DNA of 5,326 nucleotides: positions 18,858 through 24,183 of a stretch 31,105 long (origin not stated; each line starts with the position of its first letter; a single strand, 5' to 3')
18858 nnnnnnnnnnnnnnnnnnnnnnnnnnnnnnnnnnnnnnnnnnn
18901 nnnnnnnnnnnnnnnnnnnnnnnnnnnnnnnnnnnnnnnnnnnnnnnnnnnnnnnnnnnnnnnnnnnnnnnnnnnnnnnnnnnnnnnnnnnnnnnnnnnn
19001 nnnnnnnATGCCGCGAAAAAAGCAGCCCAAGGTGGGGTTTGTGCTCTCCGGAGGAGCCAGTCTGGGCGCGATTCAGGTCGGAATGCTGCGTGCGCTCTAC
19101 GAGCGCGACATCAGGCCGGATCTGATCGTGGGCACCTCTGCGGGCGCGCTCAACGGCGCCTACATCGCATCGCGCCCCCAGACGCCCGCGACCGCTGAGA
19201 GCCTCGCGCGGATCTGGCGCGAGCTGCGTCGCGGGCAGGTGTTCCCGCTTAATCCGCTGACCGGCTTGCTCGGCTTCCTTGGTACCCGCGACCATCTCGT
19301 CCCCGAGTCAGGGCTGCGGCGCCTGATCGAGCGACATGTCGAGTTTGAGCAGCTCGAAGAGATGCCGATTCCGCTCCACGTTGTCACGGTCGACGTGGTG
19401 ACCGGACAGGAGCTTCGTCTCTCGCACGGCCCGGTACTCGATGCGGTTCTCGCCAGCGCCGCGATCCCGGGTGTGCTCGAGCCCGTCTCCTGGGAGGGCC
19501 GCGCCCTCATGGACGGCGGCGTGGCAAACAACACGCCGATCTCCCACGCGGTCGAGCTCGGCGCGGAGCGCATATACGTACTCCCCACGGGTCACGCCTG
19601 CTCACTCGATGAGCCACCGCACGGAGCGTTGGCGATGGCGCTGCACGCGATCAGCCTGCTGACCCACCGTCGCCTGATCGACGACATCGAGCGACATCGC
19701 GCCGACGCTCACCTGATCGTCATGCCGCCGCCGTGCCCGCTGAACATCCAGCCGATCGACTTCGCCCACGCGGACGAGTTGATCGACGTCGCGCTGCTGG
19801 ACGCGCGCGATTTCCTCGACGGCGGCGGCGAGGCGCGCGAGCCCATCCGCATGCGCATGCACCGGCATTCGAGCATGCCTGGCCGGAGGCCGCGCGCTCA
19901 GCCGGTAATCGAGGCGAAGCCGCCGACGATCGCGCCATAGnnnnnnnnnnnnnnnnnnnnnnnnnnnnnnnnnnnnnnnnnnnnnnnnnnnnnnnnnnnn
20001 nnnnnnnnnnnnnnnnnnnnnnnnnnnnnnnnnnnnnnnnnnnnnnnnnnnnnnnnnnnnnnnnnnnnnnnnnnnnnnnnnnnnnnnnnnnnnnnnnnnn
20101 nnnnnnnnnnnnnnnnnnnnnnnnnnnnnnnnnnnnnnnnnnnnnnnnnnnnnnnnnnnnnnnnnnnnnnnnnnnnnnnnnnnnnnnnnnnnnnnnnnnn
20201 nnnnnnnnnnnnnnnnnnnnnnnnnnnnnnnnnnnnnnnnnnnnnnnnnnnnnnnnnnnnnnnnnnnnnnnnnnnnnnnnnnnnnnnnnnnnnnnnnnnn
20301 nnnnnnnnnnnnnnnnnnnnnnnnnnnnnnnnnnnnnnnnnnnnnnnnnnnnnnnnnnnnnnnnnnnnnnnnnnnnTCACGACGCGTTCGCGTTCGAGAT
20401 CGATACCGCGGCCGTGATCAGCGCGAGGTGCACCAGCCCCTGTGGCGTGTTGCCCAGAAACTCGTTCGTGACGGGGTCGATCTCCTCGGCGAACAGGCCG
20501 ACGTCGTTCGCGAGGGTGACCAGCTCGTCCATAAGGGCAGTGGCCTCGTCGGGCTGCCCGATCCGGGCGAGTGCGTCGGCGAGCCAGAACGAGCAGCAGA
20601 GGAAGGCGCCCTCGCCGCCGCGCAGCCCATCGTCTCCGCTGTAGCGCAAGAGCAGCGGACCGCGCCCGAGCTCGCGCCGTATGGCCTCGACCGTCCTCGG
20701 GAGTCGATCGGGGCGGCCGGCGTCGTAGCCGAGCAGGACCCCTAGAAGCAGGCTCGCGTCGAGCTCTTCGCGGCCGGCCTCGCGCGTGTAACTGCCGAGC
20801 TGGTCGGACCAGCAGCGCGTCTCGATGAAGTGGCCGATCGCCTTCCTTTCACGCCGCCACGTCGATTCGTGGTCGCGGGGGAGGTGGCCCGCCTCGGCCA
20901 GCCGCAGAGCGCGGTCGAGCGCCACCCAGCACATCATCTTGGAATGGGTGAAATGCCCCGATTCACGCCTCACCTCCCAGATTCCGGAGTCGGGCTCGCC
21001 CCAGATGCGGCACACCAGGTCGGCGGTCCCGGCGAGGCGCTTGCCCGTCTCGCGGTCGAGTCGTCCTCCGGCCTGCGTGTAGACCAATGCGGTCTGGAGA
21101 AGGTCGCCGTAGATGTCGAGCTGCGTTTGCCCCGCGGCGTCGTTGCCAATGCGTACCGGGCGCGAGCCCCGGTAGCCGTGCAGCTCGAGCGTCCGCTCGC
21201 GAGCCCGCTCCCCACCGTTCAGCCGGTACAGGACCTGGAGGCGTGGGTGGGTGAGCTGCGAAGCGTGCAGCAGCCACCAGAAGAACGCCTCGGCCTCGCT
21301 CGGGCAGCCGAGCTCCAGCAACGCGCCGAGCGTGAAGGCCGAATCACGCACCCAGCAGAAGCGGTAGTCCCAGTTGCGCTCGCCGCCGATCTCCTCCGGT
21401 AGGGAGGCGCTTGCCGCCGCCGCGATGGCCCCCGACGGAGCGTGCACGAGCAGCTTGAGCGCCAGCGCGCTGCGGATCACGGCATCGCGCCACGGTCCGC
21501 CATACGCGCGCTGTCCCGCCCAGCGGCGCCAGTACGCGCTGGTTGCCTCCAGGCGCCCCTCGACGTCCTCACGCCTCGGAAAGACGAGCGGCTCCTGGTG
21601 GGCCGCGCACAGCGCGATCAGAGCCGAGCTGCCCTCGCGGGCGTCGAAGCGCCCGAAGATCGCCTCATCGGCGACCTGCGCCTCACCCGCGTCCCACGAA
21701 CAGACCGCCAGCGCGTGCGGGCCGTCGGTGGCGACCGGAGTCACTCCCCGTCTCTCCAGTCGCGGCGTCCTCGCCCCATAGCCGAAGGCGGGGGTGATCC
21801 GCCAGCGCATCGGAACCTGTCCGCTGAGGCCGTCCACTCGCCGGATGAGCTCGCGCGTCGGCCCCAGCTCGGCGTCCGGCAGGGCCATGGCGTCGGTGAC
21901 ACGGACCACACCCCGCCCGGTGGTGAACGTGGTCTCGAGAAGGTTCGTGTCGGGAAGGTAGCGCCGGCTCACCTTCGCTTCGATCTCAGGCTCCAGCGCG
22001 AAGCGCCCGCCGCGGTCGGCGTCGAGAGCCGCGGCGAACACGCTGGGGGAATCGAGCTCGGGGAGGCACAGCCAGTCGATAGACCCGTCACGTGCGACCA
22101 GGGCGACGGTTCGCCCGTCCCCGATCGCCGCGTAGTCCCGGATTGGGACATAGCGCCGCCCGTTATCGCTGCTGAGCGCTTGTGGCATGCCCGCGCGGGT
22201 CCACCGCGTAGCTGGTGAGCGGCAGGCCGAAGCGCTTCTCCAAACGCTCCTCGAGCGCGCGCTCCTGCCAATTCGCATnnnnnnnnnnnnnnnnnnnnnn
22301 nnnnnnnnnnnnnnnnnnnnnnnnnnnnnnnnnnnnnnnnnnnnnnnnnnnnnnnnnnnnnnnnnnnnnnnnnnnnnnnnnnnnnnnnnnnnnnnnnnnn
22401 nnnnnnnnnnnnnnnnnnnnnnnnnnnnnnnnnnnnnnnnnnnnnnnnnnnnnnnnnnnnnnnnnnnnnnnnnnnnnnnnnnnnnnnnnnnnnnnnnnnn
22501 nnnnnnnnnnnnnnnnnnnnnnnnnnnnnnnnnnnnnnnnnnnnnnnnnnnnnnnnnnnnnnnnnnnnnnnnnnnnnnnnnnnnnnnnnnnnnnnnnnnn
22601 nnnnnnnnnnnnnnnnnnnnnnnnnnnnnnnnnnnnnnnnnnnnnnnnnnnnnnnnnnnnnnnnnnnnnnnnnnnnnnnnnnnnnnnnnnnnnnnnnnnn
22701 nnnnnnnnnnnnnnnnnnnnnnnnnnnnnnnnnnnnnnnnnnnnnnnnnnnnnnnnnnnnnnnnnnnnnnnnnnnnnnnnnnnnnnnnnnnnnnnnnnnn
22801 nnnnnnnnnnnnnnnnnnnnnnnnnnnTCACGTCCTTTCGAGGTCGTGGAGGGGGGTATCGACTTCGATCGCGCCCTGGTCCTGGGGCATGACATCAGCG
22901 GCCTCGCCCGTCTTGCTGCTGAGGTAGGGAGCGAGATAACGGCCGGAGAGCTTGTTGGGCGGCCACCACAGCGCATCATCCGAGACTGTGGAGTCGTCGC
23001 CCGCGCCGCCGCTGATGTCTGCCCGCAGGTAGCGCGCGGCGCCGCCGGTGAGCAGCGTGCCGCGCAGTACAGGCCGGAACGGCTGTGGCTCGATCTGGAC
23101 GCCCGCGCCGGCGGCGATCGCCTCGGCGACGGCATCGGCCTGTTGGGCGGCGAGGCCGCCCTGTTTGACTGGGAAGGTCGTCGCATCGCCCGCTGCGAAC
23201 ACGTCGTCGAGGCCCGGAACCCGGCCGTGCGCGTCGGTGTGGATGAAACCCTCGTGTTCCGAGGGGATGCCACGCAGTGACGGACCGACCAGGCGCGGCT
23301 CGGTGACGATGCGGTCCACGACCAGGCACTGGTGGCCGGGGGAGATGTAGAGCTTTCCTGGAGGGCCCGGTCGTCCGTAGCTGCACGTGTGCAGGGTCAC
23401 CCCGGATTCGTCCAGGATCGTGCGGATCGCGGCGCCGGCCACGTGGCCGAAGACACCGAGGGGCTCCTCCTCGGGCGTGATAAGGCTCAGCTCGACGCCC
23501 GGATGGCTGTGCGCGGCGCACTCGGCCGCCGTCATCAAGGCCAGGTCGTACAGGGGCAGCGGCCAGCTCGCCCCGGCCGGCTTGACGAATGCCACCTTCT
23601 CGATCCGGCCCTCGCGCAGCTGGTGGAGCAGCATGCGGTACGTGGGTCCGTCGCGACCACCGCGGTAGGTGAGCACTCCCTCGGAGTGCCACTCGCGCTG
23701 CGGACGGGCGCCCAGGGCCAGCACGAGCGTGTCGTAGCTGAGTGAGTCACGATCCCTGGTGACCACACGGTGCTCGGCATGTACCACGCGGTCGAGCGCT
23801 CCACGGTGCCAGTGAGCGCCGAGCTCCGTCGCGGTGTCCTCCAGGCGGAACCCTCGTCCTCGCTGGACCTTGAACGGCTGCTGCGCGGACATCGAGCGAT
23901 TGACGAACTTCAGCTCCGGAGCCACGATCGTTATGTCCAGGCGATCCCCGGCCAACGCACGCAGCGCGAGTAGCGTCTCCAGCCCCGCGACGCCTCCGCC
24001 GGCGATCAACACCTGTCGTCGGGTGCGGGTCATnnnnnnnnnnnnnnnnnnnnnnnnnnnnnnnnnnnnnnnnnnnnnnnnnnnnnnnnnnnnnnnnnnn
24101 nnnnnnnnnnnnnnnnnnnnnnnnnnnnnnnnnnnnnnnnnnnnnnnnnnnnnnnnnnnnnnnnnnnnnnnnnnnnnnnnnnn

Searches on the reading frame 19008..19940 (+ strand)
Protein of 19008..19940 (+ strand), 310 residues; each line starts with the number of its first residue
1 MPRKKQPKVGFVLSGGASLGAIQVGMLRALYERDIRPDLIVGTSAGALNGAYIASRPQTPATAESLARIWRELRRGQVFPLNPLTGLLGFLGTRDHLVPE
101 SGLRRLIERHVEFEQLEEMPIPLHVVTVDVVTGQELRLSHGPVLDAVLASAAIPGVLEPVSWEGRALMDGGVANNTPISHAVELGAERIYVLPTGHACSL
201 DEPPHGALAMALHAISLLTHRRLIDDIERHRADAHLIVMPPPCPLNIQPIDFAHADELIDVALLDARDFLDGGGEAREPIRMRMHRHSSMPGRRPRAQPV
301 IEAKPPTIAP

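Call 9: search_protein_families(library=pfam, proteins=[window:19008-19940:+], max_evalue=0.01)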
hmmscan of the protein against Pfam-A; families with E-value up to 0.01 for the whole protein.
window:19008-19940:+ (310 aa): 1 family
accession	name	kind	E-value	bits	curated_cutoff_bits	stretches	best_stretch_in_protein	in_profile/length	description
PF01734.28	Patatin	-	3.7e-36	125.6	27.7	1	12-181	2-190/191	Patatin-like phospholipase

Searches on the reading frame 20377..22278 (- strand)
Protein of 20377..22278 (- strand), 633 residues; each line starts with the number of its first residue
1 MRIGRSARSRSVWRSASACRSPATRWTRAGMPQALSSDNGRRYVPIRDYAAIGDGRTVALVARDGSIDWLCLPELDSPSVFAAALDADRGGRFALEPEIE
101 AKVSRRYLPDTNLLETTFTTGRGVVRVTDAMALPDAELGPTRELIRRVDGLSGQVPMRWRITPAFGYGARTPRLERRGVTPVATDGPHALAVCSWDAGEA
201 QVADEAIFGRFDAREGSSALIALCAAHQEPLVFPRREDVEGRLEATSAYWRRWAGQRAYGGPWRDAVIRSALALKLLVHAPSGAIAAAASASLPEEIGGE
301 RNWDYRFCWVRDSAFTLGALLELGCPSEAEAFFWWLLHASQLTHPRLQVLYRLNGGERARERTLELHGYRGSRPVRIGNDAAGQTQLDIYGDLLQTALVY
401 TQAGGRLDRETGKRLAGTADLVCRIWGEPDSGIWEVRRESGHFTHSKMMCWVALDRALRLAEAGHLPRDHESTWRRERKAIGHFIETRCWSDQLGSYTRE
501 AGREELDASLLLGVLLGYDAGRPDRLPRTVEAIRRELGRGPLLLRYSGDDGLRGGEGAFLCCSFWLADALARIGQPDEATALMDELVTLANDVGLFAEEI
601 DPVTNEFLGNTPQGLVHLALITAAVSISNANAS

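Call 9: search_protein_families(library=pfam, proteins=[window:20377-22278:-], max_evalue=0.01)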
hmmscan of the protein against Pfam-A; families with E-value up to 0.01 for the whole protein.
window:20377-22278:- (633 aa): 2 families
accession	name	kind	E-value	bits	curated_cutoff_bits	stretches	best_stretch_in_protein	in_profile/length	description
PF00723.27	Glyco_hydro_15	-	1.3e-57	196.1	22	1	264-624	4-426/427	Glycosyl hydrolases family 15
PF19291.4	TREH_N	-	4.3e-17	62.5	23.1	1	40-191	9-154/211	Trehalase-like, N-terminal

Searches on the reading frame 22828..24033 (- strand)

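Call 9: search_protein_families(library=pfam, proteins=[window:22828-24033:-], max_evalue=0.01)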
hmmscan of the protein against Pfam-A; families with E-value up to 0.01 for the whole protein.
window:22828-24033:- (401 aa): 3 families
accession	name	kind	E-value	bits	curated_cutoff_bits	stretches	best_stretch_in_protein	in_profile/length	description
PF07992.20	Pyr_redox_2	-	2.1e-13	50.8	26.1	1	7-292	2-278/291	Pyridine nucleotide-disulphide oxidoreductase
PF00070.33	Pyr_redox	-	0.0067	17.4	22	0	8-40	2-31/82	Pyridine nucleotide-disulphide oxidoreductase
PF13454.12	NAD_binding_9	-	0.0097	16.3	21.8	0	10-44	2-36/155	FAD-NAD(P)-binding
